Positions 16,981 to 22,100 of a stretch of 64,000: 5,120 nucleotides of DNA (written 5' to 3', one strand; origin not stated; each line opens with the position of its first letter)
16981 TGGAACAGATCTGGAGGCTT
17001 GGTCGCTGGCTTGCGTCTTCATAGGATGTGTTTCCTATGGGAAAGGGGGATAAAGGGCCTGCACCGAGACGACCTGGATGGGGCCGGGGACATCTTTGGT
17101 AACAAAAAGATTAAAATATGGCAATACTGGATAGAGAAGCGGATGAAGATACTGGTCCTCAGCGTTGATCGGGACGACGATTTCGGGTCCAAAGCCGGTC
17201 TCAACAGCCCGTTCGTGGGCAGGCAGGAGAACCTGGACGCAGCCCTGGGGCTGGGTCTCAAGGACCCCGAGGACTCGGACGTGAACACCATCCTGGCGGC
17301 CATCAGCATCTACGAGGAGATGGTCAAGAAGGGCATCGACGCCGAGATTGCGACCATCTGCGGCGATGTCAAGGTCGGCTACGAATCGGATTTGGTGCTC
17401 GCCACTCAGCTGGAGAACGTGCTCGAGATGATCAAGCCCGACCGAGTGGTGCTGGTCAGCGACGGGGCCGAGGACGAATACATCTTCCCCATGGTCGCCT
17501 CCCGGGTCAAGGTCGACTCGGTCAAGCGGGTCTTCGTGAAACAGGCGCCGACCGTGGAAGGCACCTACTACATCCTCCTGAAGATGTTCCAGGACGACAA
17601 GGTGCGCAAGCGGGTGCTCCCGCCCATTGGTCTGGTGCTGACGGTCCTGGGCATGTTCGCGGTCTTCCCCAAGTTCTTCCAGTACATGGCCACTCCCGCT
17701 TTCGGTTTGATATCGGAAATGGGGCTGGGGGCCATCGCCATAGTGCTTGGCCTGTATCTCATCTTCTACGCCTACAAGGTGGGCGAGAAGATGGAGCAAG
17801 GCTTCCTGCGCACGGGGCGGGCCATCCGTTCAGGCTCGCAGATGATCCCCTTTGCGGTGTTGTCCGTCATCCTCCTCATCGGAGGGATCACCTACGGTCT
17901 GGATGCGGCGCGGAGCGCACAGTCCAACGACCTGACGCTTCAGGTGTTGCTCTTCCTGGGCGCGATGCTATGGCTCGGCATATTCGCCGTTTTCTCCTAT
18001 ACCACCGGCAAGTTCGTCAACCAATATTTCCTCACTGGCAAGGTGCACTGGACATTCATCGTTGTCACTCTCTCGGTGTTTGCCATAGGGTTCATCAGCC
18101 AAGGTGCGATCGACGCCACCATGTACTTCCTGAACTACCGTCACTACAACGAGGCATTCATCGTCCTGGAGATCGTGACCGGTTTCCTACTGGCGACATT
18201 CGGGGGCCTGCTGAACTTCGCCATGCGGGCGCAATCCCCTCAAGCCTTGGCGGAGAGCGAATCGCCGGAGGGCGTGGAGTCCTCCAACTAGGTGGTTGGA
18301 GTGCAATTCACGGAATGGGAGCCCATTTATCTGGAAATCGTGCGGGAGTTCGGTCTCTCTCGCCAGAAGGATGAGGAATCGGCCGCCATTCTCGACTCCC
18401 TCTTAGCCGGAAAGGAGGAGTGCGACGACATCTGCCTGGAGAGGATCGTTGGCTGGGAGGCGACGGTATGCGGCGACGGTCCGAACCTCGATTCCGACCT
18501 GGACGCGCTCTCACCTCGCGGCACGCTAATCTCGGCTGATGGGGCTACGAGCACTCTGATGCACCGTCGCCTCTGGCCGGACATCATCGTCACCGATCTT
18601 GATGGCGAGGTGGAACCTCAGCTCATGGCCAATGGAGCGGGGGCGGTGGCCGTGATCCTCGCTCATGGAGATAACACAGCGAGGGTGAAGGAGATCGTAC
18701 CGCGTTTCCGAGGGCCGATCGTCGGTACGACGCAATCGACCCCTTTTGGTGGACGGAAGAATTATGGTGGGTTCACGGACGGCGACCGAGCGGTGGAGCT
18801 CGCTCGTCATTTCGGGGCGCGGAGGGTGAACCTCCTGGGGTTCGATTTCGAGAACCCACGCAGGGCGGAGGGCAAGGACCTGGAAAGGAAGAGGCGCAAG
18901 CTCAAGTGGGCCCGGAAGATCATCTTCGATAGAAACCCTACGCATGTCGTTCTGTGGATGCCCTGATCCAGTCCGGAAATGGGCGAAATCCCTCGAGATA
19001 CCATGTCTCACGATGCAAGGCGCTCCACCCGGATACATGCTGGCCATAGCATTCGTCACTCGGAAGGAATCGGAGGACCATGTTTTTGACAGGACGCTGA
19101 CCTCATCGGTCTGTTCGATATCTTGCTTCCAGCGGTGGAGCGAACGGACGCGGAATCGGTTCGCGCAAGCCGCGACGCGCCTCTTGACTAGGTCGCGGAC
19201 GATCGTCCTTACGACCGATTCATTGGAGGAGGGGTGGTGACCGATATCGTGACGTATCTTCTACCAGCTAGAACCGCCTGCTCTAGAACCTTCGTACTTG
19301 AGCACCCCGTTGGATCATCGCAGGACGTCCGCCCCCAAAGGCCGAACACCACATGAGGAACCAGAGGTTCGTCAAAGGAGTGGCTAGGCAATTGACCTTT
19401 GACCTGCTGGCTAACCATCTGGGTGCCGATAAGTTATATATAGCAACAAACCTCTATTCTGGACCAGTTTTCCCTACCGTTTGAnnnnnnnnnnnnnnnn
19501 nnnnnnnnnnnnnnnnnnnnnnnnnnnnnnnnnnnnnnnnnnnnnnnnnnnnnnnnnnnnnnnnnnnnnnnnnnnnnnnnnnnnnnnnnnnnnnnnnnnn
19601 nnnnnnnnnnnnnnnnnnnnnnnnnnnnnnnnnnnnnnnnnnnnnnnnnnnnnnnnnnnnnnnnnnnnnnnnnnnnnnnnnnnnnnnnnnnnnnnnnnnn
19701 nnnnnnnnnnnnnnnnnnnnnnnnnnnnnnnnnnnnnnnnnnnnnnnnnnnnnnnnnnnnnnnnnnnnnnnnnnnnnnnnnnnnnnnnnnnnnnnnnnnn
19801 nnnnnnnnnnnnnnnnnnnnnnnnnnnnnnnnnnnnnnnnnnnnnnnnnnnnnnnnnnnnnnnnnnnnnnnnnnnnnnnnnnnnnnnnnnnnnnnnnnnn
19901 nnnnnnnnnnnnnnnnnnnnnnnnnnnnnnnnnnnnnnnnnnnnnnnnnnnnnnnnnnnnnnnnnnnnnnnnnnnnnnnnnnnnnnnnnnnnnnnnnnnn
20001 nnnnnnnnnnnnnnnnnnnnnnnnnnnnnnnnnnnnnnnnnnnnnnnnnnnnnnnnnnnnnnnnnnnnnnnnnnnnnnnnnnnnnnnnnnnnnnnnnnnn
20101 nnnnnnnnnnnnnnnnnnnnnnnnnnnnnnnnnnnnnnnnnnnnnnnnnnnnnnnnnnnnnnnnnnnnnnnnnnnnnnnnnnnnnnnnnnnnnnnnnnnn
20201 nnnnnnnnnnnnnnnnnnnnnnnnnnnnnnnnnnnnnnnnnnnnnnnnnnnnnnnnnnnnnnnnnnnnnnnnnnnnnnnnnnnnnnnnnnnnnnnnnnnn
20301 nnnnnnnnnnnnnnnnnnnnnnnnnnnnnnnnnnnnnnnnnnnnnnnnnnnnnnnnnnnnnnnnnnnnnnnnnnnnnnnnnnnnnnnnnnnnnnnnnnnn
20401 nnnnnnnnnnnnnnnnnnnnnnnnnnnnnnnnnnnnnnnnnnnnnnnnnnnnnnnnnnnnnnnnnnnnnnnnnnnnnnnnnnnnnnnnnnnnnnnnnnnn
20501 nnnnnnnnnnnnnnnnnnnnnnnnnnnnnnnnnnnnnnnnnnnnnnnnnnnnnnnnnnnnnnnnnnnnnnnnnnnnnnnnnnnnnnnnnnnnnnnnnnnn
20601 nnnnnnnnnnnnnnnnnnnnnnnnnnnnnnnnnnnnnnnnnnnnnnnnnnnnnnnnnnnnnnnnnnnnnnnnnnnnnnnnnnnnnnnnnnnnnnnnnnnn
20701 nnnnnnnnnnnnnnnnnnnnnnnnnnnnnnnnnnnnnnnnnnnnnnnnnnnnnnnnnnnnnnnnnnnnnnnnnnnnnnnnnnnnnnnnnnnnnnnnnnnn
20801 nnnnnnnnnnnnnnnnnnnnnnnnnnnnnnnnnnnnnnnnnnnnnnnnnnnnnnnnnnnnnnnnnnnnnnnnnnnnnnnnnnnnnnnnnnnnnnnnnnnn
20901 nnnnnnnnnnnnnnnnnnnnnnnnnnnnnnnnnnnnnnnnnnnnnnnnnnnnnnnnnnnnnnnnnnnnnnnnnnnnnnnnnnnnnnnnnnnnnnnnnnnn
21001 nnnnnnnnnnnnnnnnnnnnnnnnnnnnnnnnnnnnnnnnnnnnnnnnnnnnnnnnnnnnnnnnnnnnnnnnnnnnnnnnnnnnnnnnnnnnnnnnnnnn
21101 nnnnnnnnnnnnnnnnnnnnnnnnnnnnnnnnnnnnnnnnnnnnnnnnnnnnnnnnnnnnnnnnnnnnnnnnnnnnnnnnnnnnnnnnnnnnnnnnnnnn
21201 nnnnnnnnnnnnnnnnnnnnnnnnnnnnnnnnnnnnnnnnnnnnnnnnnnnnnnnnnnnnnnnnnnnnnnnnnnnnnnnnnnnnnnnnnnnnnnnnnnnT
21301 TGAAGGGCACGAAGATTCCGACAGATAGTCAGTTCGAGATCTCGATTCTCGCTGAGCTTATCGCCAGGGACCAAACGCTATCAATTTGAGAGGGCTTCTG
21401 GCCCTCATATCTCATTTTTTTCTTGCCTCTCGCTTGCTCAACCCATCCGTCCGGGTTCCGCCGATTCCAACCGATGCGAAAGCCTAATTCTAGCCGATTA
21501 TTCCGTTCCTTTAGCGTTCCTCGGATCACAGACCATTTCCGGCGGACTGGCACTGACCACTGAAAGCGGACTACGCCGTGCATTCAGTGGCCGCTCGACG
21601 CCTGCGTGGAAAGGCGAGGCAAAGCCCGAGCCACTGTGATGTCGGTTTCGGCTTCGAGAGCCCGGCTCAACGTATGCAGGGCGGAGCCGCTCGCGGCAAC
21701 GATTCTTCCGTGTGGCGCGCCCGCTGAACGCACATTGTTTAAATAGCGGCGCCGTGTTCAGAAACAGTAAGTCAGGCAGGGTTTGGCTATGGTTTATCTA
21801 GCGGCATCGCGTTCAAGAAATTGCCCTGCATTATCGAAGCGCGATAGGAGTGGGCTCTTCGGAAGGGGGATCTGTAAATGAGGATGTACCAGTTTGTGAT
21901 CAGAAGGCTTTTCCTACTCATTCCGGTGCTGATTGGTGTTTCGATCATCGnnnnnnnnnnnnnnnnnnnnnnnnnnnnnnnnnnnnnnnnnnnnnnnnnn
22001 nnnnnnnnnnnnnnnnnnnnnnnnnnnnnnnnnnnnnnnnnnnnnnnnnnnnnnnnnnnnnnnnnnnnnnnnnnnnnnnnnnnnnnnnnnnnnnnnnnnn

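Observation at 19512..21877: Circularly permuted family-5 substrate-binding protein, with a possible decayed remnant of the original 3' end in the long spacer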

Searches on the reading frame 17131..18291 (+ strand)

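Call 83: search_protein_families(library=pfam, proteins=[window:17131-18291:+], max_evalue=0.001)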
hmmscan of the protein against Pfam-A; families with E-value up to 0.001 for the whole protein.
window:17131-18291:+ (386 aa): 1 family
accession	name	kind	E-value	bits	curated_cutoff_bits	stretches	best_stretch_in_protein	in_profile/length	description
PF04123.18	DUF373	-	3.6e-92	309.8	28.3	1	6-355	1-334/335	Domain of unknown function (DUF373)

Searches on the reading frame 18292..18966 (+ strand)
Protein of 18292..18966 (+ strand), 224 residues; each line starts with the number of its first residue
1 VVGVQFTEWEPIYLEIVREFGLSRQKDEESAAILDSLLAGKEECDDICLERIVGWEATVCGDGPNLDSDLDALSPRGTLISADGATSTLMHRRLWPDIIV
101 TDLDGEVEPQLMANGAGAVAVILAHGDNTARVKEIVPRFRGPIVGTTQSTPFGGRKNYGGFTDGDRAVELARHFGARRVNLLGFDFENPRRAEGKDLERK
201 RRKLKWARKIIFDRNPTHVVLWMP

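Call 83: search_protein_families(library=pfam, proteins=[window:18292-18966:+], max_evalue=0.001)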
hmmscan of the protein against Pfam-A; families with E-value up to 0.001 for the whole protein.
window:18292-18966:+ (224 aa): 1 family
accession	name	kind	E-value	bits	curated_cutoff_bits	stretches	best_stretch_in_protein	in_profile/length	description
PF01973.23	MptE-like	-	4.4e-21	75.8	34.6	1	55-188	26-168/171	6-hydroxymethylpterin diphosphokinase MptE-like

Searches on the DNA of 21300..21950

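Call 12: search_rna_families(source=window, start=21300, end=21950, threshold=evalue, max_evalue=1)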
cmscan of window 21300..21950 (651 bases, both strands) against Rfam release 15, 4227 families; matches with E-value up to 1: 0.
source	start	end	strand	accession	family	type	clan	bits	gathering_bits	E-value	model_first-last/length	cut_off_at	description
